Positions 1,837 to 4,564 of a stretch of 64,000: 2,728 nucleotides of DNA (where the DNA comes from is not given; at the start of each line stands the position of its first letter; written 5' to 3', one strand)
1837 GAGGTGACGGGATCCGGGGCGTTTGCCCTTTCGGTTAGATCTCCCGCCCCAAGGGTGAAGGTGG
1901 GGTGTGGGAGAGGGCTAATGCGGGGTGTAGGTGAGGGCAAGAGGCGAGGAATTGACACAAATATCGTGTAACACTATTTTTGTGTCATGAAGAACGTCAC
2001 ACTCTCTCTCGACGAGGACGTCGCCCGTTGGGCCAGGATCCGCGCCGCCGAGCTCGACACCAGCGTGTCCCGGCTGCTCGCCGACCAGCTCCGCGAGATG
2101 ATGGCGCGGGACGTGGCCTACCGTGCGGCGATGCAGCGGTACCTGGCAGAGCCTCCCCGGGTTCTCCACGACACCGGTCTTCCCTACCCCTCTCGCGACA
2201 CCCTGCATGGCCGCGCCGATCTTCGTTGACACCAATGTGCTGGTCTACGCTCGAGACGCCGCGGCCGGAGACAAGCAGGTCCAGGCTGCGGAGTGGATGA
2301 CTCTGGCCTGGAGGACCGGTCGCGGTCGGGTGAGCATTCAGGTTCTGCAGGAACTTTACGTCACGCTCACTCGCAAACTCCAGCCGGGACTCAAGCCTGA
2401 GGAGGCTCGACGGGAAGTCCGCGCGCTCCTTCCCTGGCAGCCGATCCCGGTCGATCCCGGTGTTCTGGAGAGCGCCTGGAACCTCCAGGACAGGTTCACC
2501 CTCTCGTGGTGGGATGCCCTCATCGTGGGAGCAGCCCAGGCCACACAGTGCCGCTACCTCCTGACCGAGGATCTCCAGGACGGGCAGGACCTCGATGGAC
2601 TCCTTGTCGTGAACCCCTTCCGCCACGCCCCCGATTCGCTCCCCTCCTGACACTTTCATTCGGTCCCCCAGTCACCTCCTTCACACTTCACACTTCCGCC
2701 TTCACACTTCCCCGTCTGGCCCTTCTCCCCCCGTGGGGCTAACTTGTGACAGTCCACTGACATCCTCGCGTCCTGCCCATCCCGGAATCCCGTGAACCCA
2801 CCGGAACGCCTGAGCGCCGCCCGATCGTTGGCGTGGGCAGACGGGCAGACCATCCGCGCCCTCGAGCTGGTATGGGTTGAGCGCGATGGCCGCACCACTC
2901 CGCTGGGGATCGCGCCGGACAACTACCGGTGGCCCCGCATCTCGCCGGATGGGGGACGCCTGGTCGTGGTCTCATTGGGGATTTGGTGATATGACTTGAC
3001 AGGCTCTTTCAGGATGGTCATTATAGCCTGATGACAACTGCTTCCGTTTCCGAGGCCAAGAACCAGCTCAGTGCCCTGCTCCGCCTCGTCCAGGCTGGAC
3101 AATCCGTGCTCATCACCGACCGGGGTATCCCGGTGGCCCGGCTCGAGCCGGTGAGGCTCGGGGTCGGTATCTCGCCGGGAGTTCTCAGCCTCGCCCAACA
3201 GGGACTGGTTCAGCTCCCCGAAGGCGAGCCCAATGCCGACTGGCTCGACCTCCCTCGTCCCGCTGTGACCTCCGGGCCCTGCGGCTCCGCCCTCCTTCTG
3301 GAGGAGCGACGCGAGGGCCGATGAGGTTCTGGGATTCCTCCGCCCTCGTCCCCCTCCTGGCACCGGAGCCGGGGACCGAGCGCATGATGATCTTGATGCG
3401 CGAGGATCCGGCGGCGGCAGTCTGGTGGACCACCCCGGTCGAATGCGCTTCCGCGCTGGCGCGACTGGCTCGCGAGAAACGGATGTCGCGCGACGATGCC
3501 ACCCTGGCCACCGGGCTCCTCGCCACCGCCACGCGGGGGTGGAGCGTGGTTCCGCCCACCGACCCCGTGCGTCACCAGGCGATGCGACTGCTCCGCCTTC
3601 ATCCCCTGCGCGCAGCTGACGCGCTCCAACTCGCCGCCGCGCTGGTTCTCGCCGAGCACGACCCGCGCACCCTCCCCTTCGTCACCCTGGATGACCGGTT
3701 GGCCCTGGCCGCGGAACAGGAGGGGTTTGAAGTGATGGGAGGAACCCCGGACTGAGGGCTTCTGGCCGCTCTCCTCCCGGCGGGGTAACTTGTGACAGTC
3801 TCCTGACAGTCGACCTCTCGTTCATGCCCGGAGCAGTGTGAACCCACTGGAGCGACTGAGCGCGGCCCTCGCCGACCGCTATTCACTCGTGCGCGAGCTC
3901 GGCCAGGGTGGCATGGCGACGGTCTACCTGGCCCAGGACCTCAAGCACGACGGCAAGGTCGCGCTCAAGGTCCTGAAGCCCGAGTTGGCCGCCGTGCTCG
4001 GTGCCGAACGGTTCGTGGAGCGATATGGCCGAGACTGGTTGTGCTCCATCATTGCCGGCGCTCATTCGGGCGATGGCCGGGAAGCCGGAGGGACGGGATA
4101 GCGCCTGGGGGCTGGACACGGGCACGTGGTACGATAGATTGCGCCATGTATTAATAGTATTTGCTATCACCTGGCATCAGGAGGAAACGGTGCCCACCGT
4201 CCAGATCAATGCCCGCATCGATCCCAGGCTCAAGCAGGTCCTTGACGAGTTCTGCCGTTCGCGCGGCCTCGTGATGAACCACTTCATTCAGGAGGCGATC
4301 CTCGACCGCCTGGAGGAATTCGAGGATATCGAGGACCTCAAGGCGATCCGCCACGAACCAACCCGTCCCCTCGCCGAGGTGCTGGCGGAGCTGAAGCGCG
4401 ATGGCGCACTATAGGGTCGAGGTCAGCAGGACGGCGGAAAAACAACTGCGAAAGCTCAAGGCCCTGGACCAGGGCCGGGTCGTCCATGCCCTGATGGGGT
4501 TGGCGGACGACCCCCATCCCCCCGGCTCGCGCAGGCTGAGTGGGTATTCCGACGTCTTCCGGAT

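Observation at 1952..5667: Cassette-like array: TA modules alternate with 5' stubs of a Ser/Thr kinase gene family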

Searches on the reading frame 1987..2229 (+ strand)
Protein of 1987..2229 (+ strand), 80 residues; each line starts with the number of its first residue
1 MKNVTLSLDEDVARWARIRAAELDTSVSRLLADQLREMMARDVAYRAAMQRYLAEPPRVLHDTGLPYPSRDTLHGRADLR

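Call 6: search_protein_families(library=pfam, proteins=[window:1987-2229:+], max_evalue=0.1)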
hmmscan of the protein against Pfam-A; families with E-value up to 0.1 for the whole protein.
window:1987-2229:+ (80 aa): 2 families
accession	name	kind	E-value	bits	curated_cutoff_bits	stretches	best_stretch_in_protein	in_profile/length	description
PF19891.5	DUF6364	-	0.00049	20.9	27.3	1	4-42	5-39/70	Family of unknown function (DUF6364)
PF07362.18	CcdA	-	0.09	13.6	22.4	0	2-46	2-42/71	Post-segregation antitoxin CcdA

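Call 50: search_protein_families(library=ncbifam, proteins=[window:1987-2229:+], max_evalue=0.01)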
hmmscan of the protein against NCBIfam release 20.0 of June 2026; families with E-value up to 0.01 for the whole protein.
window:1987-2229:+ (80 aa): 0 families

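Call 62: search_protein_families(library=padloc, proteins=[window:1987-2229:+], max_evalue=0.001)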
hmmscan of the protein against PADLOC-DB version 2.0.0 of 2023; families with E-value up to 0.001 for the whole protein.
window:1987-2229:+ (80 aa): 0 families

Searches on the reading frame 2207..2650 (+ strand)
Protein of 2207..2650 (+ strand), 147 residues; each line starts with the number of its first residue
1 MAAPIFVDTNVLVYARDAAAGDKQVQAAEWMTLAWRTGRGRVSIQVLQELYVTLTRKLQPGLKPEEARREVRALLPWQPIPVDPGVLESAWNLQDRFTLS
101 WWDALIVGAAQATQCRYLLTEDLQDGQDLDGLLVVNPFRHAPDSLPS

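Call 6: search_protein_families(library=pfam, proteins=[window:2216-2650:+], max_evalue=0.1)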
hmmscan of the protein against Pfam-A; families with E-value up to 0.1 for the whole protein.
window:2216-2650:+ (144 aa): 3 families
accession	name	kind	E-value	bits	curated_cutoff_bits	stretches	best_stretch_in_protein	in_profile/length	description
PF01850.27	PIN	-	3e-13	50.9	23.6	1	2-119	1-111/120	PIN domain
PF13470.12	PIN_3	-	0.00017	22.9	27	1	2-120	2-114/115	PIN domain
PF19054.6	DUF5753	-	0.081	13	23.4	0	17-45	82-110/178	Domain of unknown function (DUF5753)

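Call 50: search_protein_families(library=ncbifam, proteins=[window:2216-2650:+], max_evalue=0.01)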
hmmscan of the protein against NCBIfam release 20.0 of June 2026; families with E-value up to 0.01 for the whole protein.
window:2216-2650:+ (144 aa): 1 family
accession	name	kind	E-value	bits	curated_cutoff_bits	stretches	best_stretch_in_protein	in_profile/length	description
TIGR00028.1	Mtu_PIN_fam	subfamily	0.0058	16.9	73.6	1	3-73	4-75/143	TA system VapC family ribonuclease toxin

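Call 62: search_protein_families(library=padloc, proteins=[window:2207-2650:+], max_evalue=0.001)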
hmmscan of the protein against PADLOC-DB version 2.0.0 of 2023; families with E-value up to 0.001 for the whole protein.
window:2207-2650:+ (147 aa): 0 families

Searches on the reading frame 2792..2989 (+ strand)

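Call 6: search_protein_families(library=pfam, proteins=[window:2792-2989:+], max_evalue=0.1)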
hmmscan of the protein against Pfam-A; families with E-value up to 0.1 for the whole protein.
window:2792-2989:+ (65 aa): 1 family
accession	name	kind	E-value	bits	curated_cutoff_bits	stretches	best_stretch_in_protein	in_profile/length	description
PF07676.18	PD40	-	0.031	14.7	20.9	0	46-61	12-27/38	WD40-like Beta Propeller Repeat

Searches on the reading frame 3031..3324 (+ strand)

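Call 6: search_protein_families(library=pfam, proteins=[window:3031-3324:+], max_evalue=0.1)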
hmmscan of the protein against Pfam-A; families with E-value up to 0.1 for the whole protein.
window:3031-3324:+ (97 aa): 1 family
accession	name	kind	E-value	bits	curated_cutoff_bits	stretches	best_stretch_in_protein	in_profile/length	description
PF02604.26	PhdYeFM_antitox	-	1.8e-09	37.6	29.8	1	1-39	1-40/74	Antitoxin Phd_YefM, type II toxin-antitoxin system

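Call 50: search_protein_families(library=ncbifam, proteins=[window:3031-3324:+], max_evalue=0.01)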
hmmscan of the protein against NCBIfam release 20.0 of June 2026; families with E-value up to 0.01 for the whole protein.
window:3031-3324:+ (97 aa): 1 family
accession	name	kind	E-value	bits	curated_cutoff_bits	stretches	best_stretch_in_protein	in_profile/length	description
TIGR01552.1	phd_fam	subfamily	6.5e-08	31.8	20.8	1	5-41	3-39/53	type II toxin-antitoxin system prevent-host-death family antitoxin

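Call 62: search_protein_families(library=padloc, proteins=[window:3031-3324:+], max_evalue=0.001)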
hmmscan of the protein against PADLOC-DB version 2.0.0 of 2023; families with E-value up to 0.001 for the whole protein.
window:3031-3324:+ (97 aa): 0 families

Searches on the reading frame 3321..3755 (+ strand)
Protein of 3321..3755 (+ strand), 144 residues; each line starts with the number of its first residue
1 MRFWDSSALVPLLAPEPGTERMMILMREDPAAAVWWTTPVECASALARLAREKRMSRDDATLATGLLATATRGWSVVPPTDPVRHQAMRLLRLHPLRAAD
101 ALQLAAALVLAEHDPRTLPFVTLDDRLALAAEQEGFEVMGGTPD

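Call 6: search_protein_families(library=pfam, proteins=[window:3321-3755:+], max_evalue=0.1)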
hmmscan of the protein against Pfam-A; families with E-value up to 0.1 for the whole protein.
window:3321-3755:+ (144 aa): 1 family
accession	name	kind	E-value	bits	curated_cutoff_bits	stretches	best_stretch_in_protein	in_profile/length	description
PF01850.27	PIN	-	9.5e-07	29.9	23.6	1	4-129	3-116/120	PIN domain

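Call 50: search_protein_families(library=ncbifam, proteins=[window:3321-3755:+], max_evalue=0.01)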
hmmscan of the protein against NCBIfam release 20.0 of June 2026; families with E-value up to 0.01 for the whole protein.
window:3321-3755:+ (144 aa): 0 families

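Call 62: search_protein_families(library=padloc, proteins=[window:3321-3755:+], max_evalue=0.001)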
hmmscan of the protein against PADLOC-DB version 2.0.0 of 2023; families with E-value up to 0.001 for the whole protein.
window:3321-3755:+ (144 aa): 0 families

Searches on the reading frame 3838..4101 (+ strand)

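Call 6: search_protein_families(library=pfam, proteins=[window:3838-4101:+], max_evalue=0.1)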
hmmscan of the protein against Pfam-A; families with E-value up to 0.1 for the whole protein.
window:3838-4101:+ (87 aa): 1 family
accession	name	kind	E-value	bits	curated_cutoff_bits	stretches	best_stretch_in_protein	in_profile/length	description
PF00069.31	Pkinase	-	0.0018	18.2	31.7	1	15-49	1-35/263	Protein kinase domain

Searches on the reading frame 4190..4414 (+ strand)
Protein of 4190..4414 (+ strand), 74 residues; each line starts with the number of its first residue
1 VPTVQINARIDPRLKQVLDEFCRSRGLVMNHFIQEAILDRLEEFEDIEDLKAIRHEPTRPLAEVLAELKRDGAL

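Call 6: search_protein_families(library=pfam, proteins=[window:4190-4414:+], max_evalue=0.1)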
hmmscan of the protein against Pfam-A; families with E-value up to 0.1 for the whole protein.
window:4190-4414:+ (74 aa): 4 families
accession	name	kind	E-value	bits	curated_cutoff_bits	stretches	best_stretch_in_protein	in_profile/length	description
PF19839.5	RHH_9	-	0.013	15.8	23.4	1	6-45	8-51/65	Ribbon-helix-helix protein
PF10723.15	RepB-RCR_reg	-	0.039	14.3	21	1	5-41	41-77/81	Replication regulatory protein RepB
PF01402.27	RHH_1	-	0.054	13.9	20.5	0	6-43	2-39/39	Ribbon-helix-helix protein, copG family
PF19807.5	DUF6290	-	0.061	14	27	1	6-67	4-71/72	Family of unknown function (DUF6290)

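Call 50: search_protein_families(library=ncbifam, proteins=[window:4190-4414:+], max_evalue=0.01)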
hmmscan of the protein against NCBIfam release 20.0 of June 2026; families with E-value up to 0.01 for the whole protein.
window:4190-4414:+ (74 aa): 2 families
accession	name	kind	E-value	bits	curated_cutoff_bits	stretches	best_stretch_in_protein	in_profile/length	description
NF048017.1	antitoxin_RelB_like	equivalog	1.4e-05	25.2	50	1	9-68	1-66/70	type II toxin-antitoxin system RelB family antitoxin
NF010256.0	PRK13702.1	subfamily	0.0074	16.3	87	1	5-42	43-80/85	replication regulatory protein RepA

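Call 62: search_protein_families(library=padloc, proteins=[window:4190-4414:+], max_evalue=0.001)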
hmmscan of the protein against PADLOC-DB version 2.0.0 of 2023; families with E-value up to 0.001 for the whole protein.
window:4190-4414:+ (74 aa): 0 families
